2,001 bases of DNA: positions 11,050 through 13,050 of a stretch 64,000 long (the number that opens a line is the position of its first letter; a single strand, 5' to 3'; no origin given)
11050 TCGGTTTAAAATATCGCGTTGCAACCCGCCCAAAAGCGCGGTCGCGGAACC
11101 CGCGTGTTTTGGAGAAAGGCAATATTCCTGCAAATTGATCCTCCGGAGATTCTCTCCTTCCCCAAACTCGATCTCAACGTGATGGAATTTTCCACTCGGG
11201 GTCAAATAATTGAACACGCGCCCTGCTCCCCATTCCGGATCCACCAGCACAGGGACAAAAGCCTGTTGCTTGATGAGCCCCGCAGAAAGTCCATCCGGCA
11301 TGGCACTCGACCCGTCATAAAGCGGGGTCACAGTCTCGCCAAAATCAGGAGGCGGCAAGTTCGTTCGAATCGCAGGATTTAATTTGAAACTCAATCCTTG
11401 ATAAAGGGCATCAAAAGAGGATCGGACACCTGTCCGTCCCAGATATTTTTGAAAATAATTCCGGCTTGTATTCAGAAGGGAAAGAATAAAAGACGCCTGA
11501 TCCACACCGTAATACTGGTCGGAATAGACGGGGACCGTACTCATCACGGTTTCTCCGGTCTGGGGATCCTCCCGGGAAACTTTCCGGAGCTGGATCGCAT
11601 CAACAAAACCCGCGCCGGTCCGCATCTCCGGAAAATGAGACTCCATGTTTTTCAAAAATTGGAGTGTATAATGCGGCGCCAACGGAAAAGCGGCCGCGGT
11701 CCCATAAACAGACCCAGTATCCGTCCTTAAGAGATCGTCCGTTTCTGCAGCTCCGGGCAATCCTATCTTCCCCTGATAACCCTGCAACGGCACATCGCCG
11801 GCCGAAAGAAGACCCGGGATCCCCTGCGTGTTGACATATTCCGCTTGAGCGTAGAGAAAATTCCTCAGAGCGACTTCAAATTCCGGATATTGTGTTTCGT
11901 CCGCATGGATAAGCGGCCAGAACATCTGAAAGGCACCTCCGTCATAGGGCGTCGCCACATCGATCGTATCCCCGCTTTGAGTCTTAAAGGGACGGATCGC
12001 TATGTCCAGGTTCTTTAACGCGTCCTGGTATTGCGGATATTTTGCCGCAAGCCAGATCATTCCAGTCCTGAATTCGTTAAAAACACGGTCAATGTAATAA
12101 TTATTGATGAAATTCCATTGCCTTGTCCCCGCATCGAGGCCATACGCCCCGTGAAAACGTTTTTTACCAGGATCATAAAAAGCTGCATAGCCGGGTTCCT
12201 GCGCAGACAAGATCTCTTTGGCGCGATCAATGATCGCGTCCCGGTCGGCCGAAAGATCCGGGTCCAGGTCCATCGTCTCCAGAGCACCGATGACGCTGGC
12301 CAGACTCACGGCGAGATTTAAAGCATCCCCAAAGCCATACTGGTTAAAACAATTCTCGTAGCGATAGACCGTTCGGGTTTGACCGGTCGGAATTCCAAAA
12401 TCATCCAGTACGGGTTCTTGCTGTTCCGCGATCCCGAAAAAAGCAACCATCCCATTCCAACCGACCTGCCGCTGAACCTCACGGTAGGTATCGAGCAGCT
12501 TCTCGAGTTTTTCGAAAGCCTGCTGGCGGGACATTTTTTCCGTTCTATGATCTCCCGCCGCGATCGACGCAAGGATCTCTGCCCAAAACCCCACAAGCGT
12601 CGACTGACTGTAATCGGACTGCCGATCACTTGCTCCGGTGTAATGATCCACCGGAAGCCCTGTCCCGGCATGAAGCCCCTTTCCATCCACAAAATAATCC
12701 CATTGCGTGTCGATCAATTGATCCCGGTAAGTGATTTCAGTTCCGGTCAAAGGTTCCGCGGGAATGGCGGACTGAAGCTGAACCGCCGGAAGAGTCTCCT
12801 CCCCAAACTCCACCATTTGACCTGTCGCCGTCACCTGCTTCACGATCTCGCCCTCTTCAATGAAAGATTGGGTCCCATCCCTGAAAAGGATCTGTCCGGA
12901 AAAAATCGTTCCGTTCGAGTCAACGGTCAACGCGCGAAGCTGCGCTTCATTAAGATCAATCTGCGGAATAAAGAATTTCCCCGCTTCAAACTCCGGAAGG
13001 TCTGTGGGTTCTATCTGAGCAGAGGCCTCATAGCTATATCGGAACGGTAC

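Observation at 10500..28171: A GH144/DUF3131-like (alpha/alpha)6 domain is duplicated: one free-standing secreted protein and one module embedded in the giant YD-repeat protein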

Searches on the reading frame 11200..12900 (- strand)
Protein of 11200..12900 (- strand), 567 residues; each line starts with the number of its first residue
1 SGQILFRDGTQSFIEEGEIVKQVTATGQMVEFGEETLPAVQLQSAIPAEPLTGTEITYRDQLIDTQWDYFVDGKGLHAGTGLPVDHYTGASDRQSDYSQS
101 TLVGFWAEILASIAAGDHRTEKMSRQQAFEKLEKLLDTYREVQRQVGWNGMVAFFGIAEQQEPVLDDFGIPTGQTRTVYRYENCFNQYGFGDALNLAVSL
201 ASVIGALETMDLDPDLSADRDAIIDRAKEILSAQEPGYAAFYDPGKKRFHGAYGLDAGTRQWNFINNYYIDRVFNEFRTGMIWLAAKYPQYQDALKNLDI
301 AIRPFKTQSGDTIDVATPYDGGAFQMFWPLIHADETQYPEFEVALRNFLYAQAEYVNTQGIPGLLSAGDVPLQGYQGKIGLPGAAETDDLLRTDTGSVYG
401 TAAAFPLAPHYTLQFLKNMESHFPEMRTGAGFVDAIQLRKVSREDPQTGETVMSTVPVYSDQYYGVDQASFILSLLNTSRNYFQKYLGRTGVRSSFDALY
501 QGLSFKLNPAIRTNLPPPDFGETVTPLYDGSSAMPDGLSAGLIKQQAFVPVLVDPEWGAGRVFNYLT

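Call 8: search_solved_structures(query=window:11200-12900:-, max_evalue=1, show_alignments=2)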
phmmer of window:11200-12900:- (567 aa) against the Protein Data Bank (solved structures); distinct sequences matched with E-value up to 1: 7.
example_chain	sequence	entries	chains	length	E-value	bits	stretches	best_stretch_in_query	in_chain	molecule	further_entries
8xuj_A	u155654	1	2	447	3.2e-14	55.6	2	193-438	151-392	Membrane protein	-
5ljn_A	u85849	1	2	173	0.64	11.7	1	472-539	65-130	E3 ubiquitin-protein ligase RNF31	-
8z30_A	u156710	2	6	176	0.67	11.6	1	472-539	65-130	E3 ubiquitin-protein ligase RNF31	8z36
4oyk_A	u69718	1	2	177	0.67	11.6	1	472-539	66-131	E3 ubiquitin-protein ligase RNF31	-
4p09_A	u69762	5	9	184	0.73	11.5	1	472-539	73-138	E3 ubiquitin-protein ligase RNF31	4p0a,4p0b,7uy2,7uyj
4oyj_A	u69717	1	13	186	0.74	11.5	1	472-539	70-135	E3 ubiquitin-protein ligase RNF31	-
4juy_A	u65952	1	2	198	0.84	11.3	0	472-539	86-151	E3 ubiquitin-protein ligase RNF31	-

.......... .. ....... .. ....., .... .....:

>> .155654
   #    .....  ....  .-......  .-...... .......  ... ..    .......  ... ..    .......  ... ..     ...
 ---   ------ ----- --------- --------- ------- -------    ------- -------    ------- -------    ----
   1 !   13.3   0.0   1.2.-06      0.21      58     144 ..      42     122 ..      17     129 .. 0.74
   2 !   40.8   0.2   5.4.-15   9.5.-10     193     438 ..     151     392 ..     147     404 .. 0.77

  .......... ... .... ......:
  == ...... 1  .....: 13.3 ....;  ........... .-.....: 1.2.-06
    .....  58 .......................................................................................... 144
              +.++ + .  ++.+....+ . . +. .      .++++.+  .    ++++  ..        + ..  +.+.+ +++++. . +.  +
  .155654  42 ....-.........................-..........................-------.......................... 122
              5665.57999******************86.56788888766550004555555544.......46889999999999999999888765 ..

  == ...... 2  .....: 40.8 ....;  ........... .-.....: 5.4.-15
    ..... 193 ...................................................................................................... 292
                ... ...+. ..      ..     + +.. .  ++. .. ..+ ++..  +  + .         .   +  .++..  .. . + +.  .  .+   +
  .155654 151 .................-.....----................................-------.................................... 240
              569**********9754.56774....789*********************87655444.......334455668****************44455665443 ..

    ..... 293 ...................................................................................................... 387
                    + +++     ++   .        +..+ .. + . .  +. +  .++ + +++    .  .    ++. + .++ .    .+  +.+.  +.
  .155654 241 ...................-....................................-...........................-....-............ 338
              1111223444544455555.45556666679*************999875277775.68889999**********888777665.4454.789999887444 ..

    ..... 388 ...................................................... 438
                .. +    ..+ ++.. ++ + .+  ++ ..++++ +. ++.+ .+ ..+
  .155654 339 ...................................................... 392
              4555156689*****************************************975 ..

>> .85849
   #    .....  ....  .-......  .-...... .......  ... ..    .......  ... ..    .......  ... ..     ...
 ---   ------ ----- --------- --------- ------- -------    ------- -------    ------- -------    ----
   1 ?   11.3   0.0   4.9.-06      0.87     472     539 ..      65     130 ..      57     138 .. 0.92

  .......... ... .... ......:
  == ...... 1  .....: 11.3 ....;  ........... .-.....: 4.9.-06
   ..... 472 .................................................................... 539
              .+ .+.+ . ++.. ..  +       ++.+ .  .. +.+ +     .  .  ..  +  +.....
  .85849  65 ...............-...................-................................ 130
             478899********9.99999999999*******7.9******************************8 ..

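Call 21: search_protein_representatives(protein=window:11320-12882:-)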
Query: 521 residues. Proteins with E-value up to 0.001 (for the whole library): 209; up to 1e-10: 152; up to 1e-30: 78. The best 150 are listed.
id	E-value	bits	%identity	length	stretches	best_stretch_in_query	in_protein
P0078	9.8e-218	740.4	63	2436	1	2-521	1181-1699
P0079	2.2e-203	693.1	62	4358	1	2-516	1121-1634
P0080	1.7e-189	647.2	56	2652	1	1-516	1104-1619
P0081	2.4e-185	633.6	55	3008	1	1-521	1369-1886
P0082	4.6e-171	586.4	54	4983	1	1-521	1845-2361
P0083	1.0e-170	585.3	53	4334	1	2-515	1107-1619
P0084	6.0e-167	572.9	56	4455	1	2-516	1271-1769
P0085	1.6e-166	571.5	53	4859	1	1-519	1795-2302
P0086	6.1e-162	556.3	52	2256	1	2-518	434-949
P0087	3.8e-152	524.0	52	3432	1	1-515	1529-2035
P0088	4.8e-149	513.8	54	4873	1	2-517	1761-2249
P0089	7.4e-144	496.7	54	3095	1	2-518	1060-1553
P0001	9.0e-132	456.8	65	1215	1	2-302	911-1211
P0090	1.1e-120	420.2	57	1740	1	2-342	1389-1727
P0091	1.1e-75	271.8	35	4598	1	2-516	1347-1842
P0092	1.4e-62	228.5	34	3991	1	18-512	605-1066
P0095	4.6e-54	200.4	35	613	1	42-498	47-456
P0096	2.4e-53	198.0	34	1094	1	32-513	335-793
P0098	5.6e-51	190.3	35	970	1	53-511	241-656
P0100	1.0e-49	186.1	34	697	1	52-498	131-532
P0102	9.8e-49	182.8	36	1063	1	55-505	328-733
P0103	1.0e-48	182.8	34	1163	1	40-497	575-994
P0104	2.8e-48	181.3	33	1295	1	44-517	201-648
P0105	3.8e-47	177.6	33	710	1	53-496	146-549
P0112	9.4e-45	169.7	33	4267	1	33-505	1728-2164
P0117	2.5e-44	168.3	33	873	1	26-512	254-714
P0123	1.0e-41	159.7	33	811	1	43-515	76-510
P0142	3.6e-33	131.5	33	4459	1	53-432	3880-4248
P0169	2.7e-23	98.9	31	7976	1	39-469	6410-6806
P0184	1.0e-19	87.1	28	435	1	54-431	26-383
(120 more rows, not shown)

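Call 28: search_solved_structures(query=A1, max_evalue=1, show_alignments=3)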
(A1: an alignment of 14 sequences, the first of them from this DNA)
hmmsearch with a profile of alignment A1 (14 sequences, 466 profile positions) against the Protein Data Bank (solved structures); distinct sequences matched with E-value up to 1: 7.
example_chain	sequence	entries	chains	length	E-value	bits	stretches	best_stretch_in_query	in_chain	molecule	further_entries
8xuj_A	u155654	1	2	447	1.4e-54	188.6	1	40-443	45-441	Membrane protein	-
8wy1_A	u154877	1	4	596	1.4e-17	66.6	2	178-417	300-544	Glycosyltransferase 36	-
8rf9_A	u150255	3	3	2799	2.1e-05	26.5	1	56-136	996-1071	Cyclic beta 1-2 glucan synthetase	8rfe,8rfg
8rf0_A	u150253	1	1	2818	2.1e-05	26.5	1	56-136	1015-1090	Cyclic beta-(1,2)-glucan synthase NdvB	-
4qt9_A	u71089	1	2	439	0.0059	18.4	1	362-413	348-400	putative glucoamylase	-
3eu8_A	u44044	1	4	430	0.032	16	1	363-413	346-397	putative glucoamylase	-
4gl3_A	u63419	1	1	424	0.074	14.8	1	364-416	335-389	putative glucoamylase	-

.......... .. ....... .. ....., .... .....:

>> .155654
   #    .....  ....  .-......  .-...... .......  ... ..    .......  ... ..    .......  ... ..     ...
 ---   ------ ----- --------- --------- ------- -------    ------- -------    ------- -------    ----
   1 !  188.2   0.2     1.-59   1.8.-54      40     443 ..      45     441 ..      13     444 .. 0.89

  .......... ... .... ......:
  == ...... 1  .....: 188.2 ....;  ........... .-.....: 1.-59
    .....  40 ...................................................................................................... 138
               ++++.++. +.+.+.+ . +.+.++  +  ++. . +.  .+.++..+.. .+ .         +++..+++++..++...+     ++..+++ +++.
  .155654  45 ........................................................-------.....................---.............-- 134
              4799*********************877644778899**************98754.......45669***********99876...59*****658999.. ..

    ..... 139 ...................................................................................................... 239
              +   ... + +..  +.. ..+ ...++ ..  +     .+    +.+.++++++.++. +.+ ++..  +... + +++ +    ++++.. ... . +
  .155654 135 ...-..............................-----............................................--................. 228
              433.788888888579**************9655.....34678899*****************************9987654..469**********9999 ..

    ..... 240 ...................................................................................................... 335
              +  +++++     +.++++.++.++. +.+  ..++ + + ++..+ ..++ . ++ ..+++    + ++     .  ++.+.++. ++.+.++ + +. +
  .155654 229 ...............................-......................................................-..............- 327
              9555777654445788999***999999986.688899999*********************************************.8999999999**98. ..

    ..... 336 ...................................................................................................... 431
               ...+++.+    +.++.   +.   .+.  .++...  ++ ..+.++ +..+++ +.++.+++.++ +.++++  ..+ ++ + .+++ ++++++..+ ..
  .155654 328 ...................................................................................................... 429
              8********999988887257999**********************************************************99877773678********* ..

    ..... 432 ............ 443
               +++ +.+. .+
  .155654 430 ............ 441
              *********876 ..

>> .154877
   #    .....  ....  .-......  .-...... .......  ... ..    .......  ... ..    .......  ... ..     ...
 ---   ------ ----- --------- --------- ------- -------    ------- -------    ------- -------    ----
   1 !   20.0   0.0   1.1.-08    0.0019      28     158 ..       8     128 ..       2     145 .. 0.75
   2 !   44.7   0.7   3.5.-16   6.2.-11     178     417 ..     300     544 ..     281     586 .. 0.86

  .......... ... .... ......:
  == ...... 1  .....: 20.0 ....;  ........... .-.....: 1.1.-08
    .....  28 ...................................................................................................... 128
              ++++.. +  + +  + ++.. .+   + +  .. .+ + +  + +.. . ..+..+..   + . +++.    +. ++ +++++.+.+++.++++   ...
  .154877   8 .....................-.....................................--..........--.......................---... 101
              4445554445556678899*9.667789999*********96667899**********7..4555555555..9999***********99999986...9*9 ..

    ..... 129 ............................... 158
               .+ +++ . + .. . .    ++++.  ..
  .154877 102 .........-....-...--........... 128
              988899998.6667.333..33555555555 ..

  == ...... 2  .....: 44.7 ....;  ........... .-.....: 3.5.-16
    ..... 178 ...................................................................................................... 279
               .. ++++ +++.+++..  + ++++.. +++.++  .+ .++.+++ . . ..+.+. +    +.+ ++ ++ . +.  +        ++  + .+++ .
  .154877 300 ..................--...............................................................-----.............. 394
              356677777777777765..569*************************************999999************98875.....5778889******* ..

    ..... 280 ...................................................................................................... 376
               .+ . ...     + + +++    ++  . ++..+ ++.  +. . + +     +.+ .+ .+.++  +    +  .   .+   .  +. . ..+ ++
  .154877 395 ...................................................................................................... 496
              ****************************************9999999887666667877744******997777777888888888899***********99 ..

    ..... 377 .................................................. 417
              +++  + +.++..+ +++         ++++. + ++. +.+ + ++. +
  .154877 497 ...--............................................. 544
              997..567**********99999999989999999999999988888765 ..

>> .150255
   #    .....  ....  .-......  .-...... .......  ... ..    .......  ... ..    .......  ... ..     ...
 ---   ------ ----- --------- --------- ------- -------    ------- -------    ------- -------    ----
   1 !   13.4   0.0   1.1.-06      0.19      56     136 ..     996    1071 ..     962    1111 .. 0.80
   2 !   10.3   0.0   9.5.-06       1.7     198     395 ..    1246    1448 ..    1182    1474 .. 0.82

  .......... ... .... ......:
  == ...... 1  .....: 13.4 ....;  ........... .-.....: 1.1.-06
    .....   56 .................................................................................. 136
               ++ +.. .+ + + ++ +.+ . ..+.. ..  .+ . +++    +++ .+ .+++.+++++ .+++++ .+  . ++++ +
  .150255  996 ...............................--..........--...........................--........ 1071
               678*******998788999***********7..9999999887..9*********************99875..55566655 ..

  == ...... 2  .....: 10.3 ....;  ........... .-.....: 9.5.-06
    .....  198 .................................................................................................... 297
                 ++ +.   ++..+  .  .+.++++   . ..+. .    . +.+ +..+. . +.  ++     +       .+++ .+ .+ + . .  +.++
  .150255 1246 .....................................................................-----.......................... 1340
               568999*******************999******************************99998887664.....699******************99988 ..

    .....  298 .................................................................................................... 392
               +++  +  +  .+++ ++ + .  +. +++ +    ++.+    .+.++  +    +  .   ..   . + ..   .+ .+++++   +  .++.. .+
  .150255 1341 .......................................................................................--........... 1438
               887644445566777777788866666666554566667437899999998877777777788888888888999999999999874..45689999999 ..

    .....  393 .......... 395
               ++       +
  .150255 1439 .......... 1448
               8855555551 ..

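Call 34: find_homologous_proteins(query=A1, max_evalue=0.00001)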
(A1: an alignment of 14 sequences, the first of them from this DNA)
Query A1 (14 sequences) (491 aa, profile of the alignment): 1 proteins with E <= 0.00001 among 8000 candidates.
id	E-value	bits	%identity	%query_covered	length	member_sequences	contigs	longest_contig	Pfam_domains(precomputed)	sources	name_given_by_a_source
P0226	2.0e-9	55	25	41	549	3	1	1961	PF10091.16,PF11329.15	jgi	-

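Call 35: predict_structure(alignment_id=A1)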
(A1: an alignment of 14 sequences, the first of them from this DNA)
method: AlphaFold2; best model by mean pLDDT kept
length: 491 residues; sequences in the alignment: 14
mean_pLDDT: 92.4   pTM: 0.91
mean pLDDT of the five models: 92.4, 91.5, 90.3, 90.2, 90.2
residues with pLDDT >= 90: 419; 70-90: 56; 50-70: 6; < 50: 10
segments of 3 or more residues with pLDDT < 50: 1-10
pLDDT, mean of each block of 10 residues (from residue 1): 37 87 96 94 95 90 97 96 92 97 97 96 96 97 94 95 98 83 94 97 97 95 91 92 96 95 94 93 94 95 95 96 95 89 91 92 96 96 94 93 92 93 94 97 95 97 95 85 75 85
secondary structure, 60 per line:
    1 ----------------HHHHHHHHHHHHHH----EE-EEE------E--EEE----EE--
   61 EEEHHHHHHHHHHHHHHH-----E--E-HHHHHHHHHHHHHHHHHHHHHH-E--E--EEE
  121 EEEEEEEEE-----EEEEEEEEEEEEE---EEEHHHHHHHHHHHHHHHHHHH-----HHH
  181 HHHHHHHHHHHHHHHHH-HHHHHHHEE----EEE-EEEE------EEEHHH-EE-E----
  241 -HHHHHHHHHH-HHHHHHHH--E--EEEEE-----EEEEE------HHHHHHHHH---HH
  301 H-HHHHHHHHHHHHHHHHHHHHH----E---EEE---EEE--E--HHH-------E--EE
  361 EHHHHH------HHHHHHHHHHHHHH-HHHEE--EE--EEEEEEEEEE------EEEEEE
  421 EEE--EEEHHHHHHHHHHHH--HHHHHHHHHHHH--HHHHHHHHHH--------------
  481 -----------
elements in order: H17-30 E38-40 E50-52 E61-63 H64-78 H89-110 E118-129 E135-147 E151-153 H154-172 H178-197 H199-205 E212-214 E216-219 E226-228 H242-251 H253-260 E266-270 E276-280 H287-295 H303-323 E332-334 E338-340 E359-361 H362-366 H373-386 E399-408 E415-423 E426-428 H429-440 H443-454 H457-466
